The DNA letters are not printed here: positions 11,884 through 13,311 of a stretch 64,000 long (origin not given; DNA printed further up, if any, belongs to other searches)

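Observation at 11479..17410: Both atpA and atpB carry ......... inteins; the atpB intein uses Ser1/Thr+1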

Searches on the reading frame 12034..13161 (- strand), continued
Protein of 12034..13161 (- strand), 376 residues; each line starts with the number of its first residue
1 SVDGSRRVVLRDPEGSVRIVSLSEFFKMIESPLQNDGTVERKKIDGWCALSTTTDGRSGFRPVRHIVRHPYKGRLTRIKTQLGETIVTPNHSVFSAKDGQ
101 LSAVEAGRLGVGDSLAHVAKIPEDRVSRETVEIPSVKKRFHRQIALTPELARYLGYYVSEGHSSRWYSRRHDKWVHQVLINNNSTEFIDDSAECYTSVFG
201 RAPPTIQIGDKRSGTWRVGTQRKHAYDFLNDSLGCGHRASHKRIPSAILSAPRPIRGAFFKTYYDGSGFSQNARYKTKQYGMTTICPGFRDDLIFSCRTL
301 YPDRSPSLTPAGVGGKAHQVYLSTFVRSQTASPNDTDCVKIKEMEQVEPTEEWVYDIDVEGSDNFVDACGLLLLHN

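Call 31: search_solved_structures(query=window:12034-13161:-, max_evalue=1, show_alignments=2)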
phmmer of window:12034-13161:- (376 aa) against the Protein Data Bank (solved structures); distinct sequences matched with E-value up to 1: 10.
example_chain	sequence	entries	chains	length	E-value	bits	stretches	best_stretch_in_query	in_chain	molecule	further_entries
2cw7_A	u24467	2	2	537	5.9e-20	74.6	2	139-269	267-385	Endonuclease PI-PkoII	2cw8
5o9j_A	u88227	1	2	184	6.9e-14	54.6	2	2-124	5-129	Transcription initiation factor IIB,Transcription initiation factor IIB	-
5o9i_A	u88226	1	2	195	8.5e-13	51.1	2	2-129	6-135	Transcription initiation factor IIB,Transcription initiation factor IIB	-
9hth_A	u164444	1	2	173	1.4e-05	27.3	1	35-106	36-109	DNA-directed DNA polymerase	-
6rpq_A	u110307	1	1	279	0.00023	23.3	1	74-118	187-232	Ubiquitin-like protein SMT3,1108aa long hypothetical cell division control protein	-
4o1s_A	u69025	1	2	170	0.0097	17.9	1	67-124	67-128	V-type ATP synthase alpha chain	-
6rpp_A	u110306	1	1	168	0.0099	17.9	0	340-366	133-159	Cell division control protein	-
3a01_A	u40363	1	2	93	0.042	15.9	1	122-178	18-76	Homeodomain-containing protein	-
2jmz_A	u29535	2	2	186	0.22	13.5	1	64-118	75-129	Hypothetical protein MJ0781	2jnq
8iuf_A9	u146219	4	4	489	0.27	13.2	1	251-288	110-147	NDUFA9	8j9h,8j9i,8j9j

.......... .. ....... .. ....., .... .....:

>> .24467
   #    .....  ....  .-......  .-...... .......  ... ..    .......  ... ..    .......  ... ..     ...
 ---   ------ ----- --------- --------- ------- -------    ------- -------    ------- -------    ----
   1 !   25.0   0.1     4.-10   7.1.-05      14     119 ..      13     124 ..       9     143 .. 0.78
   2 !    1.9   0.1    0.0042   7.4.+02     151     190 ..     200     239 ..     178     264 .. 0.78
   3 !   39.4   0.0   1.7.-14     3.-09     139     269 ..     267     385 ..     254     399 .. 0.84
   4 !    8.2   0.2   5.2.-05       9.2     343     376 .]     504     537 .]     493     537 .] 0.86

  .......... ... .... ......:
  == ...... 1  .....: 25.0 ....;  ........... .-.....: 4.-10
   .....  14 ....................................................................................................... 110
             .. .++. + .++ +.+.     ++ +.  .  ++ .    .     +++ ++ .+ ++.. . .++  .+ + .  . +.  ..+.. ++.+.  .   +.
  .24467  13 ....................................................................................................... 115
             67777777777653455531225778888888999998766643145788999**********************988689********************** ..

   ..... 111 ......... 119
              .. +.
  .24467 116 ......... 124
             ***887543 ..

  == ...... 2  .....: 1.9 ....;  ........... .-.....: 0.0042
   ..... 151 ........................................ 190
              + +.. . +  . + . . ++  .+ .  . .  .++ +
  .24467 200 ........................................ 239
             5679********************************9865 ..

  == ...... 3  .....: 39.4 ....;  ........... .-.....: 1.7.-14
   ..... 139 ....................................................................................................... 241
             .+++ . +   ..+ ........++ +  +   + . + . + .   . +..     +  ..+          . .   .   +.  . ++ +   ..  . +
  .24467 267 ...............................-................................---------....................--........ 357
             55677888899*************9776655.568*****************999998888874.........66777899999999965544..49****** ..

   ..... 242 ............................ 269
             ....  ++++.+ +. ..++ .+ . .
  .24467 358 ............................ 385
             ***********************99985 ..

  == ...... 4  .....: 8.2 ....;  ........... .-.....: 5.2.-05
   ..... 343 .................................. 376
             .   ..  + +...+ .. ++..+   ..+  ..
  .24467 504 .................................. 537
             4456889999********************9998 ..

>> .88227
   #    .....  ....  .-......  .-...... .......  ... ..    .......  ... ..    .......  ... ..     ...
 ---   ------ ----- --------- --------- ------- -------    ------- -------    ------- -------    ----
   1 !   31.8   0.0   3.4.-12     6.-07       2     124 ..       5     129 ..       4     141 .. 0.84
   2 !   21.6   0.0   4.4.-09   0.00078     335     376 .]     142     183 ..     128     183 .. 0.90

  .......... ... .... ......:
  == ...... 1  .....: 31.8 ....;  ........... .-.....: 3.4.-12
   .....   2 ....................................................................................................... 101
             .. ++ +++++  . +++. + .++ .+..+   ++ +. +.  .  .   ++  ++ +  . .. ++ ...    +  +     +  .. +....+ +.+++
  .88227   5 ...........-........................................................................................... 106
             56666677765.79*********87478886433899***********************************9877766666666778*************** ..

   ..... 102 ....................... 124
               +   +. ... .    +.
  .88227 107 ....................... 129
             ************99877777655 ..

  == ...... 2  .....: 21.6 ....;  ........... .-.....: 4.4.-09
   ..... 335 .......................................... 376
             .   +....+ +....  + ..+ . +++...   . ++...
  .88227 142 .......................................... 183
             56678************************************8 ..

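Call 51: search_protein_families(library=ncbifam, proteins=[window:12034-13161:-], max_evalue=0.001)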
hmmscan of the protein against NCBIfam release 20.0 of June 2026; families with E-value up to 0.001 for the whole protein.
window:12034-13161:- (376 aa): 5 families
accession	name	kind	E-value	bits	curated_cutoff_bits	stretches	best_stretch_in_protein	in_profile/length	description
NF045703.1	rSAM_Tes_intein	exception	5.7e-14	50.9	1700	1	14-130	168-287/1040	tetraether lipid synthase Tes, intein-containing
NF011491.0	PRK14898.1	equivalog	8.3e-13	47.3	783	1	46-134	123-210/860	DNA-directed RNA polymerase subunit A''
NF011303.0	PRK14715.1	equivalog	4.1e-08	30.8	1585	1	136-280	1107-1238/1627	DNA-directed DNA polymerase II large subunit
NF011302.0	PRK14714.1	equivalog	1.3e-06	26.3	1791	1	22-132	956-1066/1350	DNA-directed DNA polymerase II large subunit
TIGR01445.1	intein_Nterm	domain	0.0002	22.2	24.5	1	2-94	2-82/83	intein N-terminal splicing region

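Call 62: predict_structure(alignment_id=A3)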
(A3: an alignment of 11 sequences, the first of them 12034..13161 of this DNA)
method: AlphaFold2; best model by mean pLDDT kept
length: 376 residues; sequences in the alignment: 11
mean_pLDDT: 41.2   pTM: 0.24
mean pLDDT of the five models: 41.2, 38.6, 38.2, 37.9, 32.9
residues with pLDDT >= 90: 0; 70-90: 14; 50-70: 63; < 50: 299
segments of 3 or more residues with pLDDT < 50: 1-6, 31-40, 52-54, 65-171, 178-187, 201-321, 323-339, 359-376
pLDDT, mean of each block of 10 residues (from residue 1): 48 75 64 39 64 52 47 29 23 22 22 23 26 25 32 31 42 49 49 53 46 37 44 39 41 42 39 45 30 35 35 35 47 46 57 54 41 33
secondary structure, 60 per line:
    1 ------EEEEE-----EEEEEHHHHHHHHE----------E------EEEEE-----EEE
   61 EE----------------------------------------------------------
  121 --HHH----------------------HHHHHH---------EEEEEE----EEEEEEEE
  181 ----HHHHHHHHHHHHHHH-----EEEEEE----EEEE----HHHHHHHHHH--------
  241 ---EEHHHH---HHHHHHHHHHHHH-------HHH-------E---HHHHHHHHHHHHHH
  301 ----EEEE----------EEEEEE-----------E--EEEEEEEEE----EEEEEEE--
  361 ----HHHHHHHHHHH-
elements in order: E7-11 E17-21 H22-29 E48-52 E58-62 H148-153 E163-168 E173-180 H185-199 E205-210 E215-218 H223-232 H246-249 H253-265 H287-300 E305-308 E319-324 E339-347 E352-358 H365-375

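Call 67: search_solved_structures(query=A5, max_evalue=0.001, show_alignments=1)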
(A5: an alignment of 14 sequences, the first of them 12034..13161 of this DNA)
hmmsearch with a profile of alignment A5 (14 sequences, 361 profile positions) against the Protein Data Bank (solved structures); distinct sequences matched with E-value up to 0.001: 15.
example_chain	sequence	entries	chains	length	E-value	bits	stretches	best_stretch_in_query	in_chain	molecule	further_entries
2cw7_A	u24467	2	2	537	6.2e-38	133.8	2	128-259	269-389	Endonuclease PI-PkoII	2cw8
5o9i_A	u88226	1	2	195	3.8e-27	98.4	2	2-137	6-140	Transcription initiation factor IIB,Transcription initiation factor IIB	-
5o9j_A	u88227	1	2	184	6e-25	91.1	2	2-135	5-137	Transcription initiation factor IIB,Transcription initiation factor IIB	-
7qsu_A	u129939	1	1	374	2.8e-12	49.5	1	17-361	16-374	V-ATPase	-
7qss_A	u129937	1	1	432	6.4e-12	48.3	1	17-263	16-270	V-type ATP synthase alpha chain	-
7qst_A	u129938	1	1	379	2.5e-10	43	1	16-253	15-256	V-type ATP synthase subunit A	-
9hth_A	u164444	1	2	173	1.4e-08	37.3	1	21-120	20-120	DNA-directed DNA polymerase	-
6rpq_A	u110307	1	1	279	1.5e-08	37.1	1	76-120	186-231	Ubiquitin-like protein SMT3,1108aa long hypothetical cell division control protein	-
4o1s_A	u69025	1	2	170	3.3e-08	36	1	20-124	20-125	V-type ATP synthase alpha chain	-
2jmz_A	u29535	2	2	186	1e-06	31.1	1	41-118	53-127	Hypothetical protein MJ0781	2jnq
6rpp_A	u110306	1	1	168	2.8e-06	29.7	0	77-122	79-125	Cell division control protein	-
7oec_A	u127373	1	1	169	0.0001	24.6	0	16-121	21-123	DNA polymerase II large subunit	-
5bkh_A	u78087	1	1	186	0.00016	23.9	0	15-122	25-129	DNA polymerase II large subunit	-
2lqm_A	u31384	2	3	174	0.00047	22.4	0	324-361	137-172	Pho radA intein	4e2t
4e2u_A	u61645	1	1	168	0.0006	22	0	325-361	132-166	Pho radA intein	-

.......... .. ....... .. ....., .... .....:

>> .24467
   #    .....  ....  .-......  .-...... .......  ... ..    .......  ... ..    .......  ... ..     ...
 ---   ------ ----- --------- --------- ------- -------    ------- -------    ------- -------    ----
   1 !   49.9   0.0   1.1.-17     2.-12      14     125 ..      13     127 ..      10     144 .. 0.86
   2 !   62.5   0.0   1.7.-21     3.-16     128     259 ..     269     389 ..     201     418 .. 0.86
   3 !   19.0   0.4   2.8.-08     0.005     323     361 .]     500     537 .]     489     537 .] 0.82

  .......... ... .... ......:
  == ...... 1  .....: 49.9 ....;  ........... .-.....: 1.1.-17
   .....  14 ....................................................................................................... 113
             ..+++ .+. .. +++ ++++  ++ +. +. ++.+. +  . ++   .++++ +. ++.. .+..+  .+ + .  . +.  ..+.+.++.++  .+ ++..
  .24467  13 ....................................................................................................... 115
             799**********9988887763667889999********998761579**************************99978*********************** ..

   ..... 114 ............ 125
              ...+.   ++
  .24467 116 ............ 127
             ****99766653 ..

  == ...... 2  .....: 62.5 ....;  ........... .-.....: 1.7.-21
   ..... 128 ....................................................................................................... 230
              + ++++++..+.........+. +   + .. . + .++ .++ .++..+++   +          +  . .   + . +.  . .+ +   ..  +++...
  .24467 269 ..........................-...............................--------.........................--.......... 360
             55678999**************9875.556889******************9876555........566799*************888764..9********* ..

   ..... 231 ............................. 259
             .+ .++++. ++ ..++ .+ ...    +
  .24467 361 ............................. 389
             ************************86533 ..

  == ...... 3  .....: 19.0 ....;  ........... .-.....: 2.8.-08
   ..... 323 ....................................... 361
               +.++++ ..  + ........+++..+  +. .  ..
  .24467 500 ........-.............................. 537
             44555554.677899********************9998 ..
